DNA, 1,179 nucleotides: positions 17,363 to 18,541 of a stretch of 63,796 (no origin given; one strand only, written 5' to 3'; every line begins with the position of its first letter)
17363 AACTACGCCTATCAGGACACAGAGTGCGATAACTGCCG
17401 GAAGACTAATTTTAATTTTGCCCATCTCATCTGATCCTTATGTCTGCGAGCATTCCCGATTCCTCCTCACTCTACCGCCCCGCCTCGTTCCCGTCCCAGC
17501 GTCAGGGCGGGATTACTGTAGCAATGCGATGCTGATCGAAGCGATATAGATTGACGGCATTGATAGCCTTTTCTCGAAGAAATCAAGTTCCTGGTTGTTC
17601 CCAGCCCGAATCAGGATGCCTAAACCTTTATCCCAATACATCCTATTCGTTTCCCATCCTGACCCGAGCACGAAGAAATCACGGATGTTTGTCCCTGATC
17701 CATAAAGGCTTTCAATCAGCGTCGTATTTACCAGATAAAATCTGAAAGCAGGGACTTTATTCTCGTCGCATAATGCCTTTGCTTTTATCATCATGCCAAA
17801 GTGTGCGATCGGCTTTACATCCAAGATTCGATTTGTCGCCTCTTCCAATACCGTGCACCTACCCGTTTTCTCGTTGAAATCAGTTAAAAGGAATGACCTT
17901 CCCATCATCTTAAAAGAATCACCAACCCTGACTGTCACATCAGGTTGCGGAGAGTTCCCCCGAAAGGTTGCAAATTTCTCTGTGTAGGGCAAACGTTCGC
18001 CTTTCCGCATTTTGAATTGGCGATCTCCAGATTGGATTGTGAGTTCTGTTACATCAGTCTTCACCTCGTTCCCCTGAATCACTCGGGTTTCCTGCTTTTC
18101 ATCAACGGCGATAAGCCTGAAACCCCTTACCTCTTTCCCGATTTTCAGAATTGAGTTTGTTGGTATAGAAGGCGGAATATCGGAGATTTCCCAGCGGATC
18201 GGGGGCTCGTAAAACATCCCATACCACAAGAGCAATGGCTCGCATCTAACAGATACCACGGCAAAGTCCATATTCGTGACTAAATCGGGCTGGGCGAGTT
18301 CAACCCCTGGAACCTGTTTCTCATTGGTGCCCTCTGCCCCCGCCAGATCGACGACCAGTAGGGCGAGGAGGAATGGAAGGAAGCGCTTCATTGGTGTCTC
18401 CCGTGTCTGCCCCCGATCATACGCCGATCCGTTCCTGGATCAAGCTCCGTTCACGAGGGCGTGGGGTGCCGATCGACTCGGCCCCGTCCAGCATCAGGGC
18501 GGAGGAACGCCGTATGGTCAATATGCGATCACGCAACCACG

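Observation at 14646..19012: Low-GC island: modular array of seven small, mostly exported ORFs (possible orphan-immunity or secretome cassette array)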

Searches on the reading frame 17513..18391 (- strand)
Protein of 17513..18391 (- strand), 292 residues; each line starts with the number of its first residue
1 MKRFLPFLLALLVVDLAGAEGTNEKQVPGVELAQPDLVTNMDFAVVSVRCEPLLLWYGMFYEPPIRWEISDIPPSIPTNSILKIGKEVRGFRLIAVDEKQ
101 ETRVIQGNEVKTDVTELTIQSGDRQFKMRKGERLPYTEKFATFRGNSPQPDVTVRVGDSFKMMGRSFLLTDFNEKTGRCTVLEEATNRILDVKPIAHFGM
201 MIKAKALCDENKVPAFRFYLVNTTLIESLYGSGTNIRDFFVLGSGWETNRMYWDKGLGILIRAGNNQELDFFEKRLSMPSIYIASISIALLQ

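Call 5: search_protein_families(library=pfam, proteins=[window:17513-18391:-], max_evalue=1)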
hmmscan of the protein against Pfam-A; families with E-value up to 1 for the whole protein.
window:17513-18391:- (292 aa): 0 families

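Call 6: search_protein_families(library=ncbifam, proteins=[window:17513-18391:-], max_evalue=1)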
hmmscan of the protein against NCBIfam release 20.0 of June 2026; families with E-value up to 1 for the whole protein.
window:17513-18391:- (292 aa): 0 families

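Call 12: find_encoding_contigs(protein=window:17513-18391:-, flank=10000, max_places=10)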
Protein window:17513-18391:- (292 aa): 16 contigs read that carry it; 9 places shown.
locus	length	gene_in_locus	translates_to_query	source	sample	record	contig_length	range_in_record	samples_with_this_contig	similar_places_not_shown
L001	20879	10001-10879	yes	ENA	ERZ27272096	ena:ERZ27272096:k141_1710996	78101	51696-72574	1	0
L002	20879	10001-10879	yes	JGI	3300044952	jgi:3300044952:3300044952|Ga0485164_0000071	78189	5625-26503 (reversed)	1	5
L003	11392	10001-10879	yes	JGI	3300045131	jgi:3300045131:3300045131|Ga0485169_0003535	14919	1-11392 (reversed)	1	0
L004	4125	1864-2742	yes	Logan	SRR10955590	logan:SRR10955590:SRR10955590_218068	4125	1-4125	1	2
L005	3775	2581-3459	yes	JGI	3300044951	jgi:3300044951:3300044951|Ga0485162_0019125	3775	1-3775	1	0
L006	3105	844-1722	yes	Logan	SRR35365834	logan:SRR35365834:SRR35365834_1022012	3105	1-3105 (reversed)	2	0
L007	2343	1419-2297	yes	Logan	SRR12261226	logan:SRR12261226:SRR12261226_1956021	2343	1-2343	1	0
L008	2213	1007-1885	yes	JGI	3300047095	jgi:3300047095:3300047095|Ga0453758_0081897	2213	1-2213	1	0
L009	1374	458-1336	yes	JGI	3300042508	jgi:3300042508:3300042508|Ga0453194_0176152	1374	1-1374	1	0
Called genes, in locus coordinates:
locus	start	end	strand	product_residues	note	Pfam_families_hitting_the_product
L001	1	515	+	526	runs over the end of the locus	PF00924:MS_channel_2nd, PF21082:MS_channel_3rd, PF00027:cNMP_binding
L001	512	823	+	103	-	-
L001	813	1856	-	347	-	PF06071:YchF-GTPase_C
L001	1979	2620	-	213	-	PF00657:Lipase_GDSL, PF13472:Lipase_GDSL_2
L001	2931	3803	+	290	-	-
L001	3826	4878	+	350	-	PF13472:Lipase_GDSL_2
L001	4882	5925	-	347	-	PF01208:URO-D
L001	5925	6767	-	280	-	-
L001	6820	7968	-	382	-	PF09587:PGA_cap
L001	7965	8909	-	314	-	PF04616:Glyco_hydro_43 (faint)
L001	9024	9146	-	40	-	-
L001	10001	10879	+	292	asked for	-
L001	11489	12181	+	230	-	-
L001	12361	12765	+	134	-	-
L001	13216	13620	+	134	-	-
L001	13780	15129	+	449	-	PF01041:DegT_DnrJ_EryC1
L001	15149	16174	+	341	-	PF01208:URO-D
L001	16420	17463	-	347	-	PF01408:GFO_IDH_MocA, PF02894:GFO_IDH_MocA_C, PF22725:GFO_IDH_MocA_C3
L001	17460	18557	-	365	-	PF01522:Polysacc_deac_1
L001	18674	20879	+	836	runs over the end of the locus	PF14417:MEDS, PF01590:GAF, PF13185:GAF_2, PF00989:PAS (weak), PF08448:PAS_4, PF00512:HisKA, PF02518:HATPase_c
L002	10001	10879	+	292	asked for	-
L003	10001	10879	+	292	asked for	-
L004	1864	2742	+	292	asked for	-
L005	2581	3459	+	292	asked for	-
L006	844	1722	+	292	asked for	-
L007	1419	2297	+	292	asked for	-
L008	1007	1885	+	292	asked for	-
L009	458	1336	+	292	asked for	-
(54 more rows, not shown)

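Call 15: find_homologous_proteins(query=window:17513-18391:-, max_evalue=0.01)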
Query window:17513-18391:- (292 aa): 2 proteins with E <= 0.01 among 1639 candidates.
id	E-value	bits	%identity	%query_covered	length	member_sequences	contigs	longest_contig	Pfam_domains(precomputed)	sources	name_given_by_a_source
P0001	5.7e-193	658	100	100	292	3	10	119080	-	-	-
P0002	1.2e-29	122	45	53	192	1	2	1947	-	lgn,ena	-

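Call 16: find_encoding_contigs(protein=P0002, flank=10000)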
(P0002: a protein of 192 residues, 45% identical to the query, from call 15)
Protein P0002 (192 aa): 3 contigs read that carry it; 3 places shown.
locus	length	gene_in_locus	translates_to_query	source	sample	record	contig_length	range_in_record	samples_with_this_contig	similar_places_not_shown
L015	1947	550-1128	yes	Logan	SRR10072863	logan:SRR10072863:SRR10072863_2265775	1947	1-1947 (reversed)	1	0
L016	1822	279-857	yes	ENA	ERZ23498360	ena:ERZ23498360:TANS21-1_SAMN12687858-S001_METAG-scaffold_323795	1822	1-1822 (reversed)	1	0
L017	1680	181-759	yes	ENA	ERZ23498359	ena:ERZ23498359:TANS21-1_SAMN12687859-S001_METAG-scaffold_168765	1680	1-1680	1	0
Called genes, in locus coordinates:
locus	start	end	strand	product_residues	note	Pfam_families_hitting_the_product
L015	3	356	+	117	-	?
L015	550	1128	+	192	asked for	-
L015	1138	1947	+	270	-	?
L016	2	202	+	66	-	?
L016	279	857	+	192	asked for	-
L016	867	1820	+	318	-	?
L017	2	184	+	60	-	?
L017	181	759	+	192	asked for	-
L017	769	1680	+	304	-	?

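Call 29: search_protein_families(library=phrogs, proteins=[window:17513-18391:-], max_evalue=1)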
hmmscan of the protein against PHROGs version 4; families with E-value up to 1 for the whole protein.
window:17513-18391:- (292 aa): 0 families

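Call 30: search_protein_families(library=padloc, proteins=[window:17513-18391:-], max_evalue=1)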
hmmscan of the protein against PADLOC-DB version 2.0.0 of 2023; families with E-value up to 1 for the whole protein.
window:17513-18391:- (292 aa): 0 families

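Call 86: search_solved_structures(query=window:17513-18391:-, max_evalue=1)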
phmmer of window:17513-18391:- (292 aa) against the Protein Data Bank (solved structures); distinct sequences matched with E-value up to 1: 1.
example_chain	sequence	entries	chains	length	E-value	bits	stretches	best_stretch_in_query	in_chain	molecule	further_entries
9e4w_A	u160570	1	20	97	0.24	13.9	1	138-193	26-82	anti-CBASS 4 (Acb4)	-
